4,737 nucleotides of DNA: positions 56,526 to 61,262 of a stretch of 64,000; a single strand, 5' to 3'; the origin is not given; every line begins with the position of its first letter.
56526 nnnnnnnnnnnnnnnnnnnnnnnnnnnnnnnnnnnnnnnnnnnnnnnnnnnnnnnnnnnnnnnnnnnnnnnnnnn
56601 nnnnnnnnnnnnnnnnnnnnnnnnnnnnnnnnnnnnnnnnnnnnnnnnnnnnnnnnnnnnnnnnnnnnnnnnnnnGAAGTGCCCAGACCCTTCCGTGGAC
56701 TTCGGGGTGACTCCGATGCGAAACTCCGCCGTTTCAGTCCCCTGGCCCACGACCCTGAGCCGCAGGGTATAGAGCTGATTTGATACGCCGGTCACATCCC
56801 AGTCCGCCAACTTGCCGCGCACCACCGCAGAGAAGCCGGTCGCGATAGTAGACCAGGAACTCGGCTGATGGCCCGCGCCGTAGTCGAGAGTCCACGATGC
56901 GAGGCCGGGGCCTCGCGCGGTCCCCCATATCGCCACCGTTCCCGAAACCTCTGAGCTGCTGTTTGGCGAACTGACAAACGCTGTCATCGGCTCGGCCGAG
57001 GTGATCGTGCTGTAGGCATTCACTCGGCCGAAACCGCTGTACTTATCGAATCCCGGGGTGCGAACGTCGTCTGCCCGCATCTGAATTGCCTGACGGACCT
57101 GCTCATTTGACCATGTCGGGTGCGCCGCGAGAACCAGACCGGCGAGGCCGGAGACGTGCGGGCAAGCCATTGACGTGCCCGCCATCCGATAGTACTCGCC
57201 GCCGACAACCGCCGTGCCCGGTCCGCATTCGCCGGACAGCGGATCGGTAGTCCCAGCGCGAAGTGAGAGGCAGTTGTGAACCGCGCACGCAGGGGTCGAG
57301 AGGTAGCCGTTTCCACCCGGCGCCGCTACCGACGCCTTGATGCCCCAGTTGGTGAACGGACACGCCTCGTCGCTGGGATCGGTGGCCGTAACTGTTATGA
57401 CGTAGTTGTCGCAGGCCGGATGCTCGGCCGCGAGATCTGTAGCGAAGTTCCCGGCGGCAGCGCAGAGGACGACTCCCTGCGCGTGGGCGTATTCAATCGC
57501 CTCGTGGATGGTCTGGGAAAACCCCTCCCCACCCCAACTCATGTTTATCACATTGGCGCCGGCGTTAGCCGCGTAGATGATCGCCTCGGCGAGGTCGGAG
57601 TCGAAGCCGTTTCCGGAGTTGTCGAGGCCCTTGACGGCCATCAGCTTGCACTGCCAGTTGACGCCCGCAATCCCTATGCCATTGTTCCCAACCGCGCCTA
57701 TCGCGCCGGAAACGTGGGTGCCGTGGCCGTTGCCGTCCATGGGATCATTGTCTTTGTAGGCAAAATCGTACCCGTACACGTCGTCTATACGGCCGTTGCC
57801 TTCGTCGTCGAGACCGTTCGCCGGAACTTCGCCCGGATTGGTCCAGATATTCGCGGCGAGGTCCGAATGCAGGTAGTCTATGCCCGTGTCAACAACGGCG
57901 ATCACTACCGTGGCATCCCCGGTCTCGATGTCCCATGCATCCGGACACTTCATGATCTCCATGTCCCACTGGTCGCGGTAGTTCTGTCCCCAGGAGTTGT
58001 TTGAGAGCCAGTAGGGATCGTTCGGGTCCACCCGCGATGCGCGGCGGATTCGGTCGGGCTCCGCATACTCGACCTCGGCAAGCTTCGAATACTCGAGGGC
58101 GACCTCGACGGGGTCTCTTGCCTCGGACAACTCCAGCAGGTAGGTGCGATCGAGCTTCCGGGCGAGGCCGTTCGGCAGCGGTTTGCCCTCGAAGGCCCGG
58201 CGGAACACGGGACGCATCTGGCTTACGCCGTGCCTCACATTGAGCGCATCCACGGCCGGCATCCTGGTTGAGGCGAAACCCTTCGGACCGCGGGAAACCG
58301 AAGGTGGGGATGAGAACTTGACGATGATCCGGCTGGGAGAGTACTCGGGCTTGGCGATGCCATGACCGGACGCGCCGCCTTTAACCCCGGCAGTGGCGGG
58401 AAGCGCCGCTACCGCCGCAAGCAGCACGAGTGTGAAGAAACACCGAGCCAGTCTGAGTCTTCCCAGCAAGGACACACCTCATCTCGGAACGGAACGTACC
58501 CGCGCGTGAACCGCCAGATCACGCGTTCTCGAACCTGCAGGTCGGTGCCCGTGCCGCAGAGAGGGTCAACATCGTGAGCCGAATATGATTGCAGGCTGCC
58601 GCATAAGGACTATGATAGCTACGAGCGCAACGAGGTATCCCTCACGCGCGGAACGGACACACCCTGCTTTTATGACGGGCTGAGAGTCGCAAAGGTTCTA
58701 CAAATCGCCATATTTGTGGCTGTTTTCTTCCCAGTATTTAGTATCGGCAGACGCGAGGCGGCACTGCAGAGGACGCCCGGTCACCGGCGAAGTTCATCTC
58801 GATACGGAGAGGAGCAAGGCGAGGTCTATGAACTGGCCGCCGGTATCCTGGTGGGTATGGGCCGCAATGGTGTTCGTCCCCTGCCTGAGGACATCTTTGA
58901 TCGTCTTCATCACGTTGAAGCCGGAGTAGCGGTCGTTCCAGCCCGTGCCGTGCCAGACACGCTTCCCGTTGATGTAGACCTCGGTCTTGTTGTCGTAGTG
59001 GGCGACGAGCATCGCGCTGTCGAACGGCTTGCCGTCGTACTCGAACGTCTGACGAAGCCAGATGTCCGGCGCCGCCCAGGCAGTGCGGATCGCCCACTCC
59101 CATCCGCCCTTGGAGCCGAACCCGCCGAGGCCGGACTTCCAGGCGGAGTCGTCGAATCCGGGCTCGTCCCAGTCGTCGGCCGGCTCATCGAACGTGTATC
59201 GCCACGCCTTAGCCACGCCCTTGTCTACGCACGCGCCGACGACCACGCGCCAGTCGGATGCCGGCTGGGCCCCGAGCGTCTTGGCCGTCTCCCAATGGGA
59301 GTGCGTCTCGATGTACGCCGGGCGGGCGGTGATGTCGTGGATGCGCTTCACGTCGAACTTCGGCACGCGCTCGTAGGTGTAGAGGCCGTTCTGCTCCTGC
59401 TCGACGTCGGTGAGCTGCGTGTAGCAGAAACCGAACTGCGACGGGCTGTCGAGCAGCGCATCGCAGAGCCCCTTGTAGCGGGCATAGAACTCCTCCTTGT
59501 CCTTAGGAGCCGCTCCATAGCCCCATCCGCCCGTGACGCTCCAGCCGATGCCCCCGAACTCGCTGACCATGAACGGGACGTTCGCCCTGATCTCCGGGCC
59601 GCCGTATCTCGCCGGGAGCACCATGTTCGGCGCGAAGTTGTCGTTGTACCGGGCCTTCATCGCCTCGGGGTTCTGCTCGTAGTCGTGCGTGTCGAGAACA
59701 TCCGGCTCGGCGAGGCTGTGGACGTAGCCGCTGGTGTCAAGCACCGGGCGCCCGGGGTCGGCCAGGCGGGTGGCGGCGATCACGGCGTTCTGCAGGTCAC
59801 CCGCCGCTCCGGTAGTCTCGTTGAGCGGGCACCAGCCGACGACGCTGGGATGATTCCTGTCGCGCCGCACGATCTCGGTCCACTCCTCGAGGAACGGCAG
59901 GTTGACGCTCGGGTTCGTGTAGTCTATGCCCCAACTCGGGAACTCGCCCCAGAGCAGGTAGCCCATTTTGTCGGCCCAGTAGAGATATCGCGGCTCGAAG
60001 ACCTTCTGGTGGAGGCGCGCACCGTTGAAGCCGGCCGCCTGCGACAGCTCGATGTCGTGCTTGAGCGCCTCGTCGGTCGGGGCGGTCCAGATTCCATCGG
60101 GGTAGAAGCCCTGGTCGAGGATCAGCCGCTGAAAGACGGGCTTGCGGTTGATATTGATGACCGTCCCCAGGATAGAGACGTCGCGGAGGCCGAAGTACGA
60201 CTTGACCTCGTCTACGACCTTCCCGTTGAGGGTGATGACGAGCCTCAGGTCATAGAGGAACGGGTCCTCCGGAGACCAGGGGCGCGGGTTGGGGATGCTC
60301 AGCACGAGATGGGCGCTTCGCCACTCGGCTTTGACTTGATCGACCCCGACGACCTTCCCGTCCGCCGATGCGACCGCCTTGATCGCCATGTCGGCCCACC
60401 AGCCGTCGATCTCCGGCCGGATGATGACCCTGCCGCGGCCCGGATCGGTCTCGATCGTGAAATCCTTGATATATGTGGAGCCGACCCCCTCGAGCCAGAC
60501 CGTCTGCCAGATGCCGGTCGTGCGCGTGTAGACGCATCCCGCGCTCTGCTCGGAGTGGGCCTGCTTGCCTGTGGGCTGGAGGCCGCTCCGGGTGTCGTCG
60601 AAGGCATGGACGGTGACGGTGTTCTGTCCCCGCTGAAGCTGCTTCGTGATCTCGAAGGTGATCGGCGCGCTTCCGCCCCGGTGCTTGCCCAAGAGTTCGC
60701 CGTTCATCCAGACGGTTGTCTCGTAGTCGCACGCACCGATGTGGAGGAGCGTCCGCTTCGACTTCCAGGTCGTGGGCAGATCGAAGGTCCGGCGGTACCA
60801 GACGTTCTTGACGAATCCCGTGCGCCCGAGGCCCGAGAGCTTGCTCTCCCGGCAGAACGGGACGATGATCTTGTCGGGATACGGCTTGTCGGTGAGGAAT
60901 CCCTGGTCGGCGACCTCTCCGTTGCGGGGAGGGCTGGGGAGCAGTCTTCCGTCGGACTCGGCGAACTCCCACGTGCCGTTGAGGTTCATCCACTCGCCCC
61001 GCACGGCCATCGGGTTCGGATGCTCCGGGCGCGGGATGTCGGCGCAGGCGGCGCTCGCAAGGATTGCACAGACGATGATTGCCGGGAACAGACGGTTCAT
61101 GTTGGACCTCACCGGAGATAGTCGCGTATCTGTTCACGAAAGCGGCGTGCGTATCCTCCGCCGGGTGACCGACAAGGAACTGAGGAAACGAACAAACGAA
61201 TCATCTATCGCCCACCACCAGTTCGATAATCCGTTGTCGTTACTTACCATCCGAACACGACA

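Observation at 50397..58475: Single 2,692-codon ORF encoding two complete propeptide+subtilase units plus about a dozen accessory domains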

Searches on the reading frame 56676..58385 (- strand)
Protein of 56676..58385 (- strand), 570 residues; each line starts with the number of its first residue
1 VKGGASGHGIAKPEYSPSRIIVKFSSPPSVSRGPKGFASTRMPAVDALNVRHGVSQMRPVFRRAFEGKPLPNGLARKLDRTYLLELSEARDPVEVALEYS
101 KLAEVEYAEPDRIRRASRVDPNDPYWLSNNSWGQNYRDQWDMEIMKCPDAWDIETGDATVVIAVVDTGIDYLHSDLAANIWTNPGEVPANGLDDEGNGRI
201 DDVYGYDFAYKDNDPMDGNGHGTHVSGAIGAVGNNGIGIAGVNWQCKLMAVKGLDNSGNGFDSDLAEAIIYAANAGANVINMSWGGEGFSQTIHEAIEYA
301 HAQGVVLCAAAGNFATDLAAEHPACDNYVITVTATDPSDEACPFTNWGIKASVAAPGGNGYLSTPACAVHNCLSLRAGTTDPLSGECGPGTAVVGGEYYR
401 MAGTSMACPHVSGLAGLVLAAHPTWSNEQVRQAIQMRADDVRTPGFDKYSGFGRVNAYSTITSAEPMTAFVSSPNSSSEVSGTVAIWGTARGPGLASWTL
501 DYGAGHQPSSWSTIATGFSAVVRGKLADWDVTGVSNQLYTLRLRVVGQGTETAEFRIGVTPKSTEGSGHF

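Call 37: search_solved_structures(query=window:56676-58385:-, show_alignments=2, max_evalue=1e-25)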
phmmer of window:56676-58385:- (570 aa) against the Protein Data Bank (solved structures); distinct sequences matched with E-value up to 1e-25: 64 (the best 60 are shown).
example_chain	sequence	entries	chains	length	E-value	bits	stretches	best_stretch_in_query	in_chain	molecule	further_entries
3vv3_A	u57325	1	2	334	1.1e-55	192.7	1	123-364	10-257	Deseasin MCP-01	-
1dbi_A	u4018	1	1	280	6.3e-48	167.1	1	203-358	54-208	AK.1 SERINE PROTEASE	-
1thm_A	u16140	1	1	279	4.2e-41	144.5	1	203-366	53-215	THERMITASE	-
1tec_E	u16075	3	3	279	1.1e-40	143.1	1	203-366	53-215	THERMITASE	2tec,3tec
8coy_A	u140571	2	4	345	7e-40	140.5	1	134-321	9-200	subtilisin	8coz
4tr2_A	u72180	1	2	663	3e-39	138.4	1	133-445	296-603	Subtilisin-like 1 serine protease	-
4lvn_A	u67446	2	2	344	3.2e-39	138.3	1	139-435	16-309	Subtilisin-like serine protease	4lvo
8cp0_A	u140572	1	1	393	3.4e-39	138.2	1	133-446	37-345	subtilisin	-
8qke_A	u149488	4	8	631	1.4e-38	136.2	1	133-445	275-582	subtilisin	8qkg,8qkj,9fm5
8pol_A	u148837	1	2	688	1.5e-38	136.1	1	139-435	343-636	Subtilisin-like protease 1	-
9rk9_B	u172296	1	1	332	3.2e-34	121.8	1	203-463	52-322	Subtilisin-like serine protease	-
3whi_A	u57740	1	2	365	1.1e-30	110.2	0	208-358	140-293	Subtilisin E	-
7w2a_A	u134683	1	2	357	2.8e-30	108.8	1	145-439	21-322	Peptidase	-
1ndu_A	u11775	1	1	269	4.5e-30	108.1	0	208-364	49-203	Subtilisin Savinase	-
1mpt_A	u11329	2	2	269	4.9e-30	108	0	208-360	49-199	M-PROTEASE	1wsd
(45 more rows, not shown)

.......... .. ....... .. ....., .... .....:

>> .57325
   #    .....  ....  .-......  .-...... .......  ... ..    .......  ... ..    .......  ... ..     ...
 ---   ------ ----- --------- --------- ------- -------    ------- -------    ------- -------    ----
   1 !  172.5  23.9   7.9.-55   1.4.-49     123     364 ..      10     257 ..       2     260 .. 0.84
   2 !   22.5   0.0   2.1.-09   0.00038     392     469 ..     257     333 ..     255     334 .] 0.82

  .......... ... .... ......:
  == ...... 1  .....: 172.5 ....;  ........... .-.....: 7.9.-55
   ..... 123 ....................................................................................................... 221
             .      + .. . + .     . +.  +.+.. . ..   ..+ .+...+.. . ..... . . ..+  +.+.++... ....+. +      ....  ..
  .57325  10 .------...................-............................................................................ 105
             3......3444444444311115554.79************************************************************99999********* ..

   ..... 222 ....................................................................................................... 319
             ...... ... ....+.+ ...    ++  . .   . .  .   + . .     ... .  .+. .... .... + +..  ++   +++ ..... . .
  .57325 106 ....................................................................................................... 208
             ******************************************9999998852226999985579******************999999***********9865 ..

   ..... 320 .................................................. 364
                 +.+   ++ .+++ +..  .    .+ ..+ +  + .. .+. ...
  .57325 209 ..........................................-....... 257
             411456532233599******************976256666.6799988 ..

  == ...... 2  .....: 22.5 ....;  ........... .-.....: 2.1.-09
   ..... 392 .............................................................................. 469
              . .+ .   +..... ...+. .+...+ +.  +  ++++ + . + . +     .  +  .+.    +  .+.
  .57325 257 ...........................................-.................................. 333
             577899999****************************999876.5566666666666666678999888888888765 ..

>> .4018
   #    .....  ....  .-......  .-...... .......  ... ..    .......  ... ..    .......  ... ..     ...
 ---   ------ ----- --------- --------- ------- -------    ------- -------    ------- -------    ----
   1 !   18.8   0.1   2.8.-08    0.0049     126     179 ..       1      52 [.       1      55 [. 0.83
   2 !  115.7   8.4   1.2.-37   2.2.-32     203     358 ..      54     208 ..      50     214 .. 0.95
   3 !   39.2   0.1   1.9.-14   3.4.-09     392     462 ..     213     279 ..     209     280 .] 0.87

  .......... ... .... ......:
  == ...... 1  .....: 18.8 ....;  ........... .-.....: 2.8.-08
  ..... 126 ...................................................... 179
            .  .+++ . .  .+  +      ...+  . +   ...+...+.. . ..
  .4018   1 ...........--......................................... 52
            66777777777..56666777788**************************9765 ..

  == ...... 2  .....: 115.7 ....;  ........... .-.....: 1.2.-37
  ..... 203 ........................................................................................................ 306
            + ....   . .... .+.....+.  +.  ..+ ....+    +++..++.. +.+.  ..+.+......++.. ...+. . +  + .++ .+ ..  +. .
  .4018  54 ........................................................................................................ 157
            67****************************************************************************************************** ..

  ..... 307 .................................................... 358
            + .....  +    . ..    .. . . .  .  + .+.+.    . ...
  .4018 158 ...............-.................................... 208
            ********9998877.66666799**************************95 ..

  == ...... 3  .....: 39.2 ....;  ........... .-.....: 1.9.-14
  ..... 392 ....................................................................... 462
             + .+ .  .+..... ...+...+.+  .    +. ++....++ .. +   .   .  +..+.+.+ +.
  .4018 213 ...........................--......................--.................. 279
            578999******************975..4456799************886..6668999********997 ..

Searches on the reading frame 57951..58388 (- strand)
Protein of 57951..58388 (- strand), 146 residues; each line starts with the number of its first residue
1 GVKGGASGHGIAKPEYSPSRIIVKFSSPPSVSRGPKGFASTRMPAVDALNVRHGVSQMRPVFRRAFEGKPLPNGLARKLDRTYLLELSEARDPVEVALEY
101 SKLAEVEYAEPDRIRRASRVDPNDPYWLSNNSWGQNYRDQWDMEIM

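Call 14: search_protein_families(library=pfam, proteins=[window:57951-58388:-], max_evalue=1)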
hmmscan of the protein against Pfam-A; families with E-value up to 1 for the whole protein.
seq(146 aa): 3 families
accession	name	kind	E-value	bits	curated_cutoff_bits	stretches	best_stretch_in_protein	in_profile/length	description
PF22148.1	Fervidolysin_NPro-like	-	0.00013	22.7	21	1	81-112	50-81/81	Fervidolysin N-terminal prodomain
PF16361.10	Peptidase_S8_N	-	0.025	15.5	30.5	1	38-118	24-102/142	N-terminal of Subtilase family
PF00112.29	Peptidase_C1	-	0.78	10.2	20.7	0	123-139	180-196/220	Papain family cysteine protease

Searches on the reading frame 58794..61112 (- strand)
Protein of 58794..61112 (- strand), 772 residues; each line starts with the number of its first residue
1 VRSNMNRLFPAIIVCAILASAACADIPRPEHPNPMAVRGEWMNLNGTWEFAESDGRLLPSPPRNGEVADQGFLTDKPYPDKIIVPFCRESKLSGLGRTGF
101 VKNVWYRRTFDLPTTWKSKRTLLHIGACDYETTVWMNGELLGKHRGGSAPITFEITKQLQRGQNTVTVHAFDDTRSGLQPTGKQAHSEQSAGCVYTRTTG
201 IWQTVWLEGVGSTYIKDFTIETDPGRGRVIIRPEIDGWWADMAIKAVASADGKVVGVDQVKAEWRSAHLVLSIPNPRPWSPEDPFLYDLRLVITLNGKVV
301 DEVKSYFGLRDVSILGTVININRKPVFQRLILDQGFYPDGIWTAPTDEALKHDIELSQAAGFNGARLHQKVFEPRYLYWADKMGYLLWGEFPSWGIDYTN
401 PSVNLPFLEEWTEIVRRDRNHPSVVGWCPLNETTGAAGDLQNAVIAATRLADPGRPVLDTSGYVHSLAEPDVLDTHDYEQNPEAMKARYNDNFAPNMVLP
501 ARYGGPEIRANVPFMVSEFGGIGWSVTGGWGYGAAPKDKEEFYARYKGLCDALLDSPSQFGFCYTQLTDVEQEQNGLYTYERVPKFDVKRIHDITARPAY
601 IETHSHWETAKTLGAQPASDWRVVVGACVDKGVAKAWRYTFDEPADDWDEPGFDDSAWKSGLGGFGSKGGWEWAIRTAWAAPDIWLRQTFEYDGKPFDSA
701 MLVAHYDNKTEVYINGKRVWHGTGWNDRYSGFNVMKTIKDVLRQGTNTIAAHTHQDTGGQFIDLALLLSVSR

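Call 17: search_protein_families(library=pfam, proteins=[window:58794-61112:-], max_evalue=0.001)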
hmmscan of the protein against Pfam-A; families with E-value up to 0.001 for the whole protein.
window:58794-61112:- (772 aa): 6 families
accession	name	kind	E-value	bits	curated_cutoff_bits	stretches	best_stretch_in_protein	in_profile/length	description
PF02837.24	Glyco_hydro_2_N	-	1.7e-15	57.8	28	1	103-206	66-164/169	Glycosyl hydrolases family 2, sugar binding domain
PF00703.27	Glyco_hydro_2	-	2.5e-11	44.8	23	1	264-310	68-109/109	Glycosyl hydrolases family 2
PF22666.2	Glyco_hydro_2_N2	-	2.7e-10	41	27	1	102-185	48-132/167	Glycosyl hydrolase 2 galactose-binding domain-like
PF02836.23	Glyco_hydro_2_C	-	2.3e-09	37.3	21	1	349-461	37-162/302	Glycosyl hydrolases family 2, TIM barrel domain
PF13364.12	BetaGal_ABD2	-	7.5e-06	27.1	23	1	104-169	37-105/112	Beta-galactosidase second all-beta domain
PF08531.16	Bac_rhamnosid_N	-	0.00085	19.6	25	0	616-660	105-149/172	Alpha-L-rhamnosidase N-terminal domain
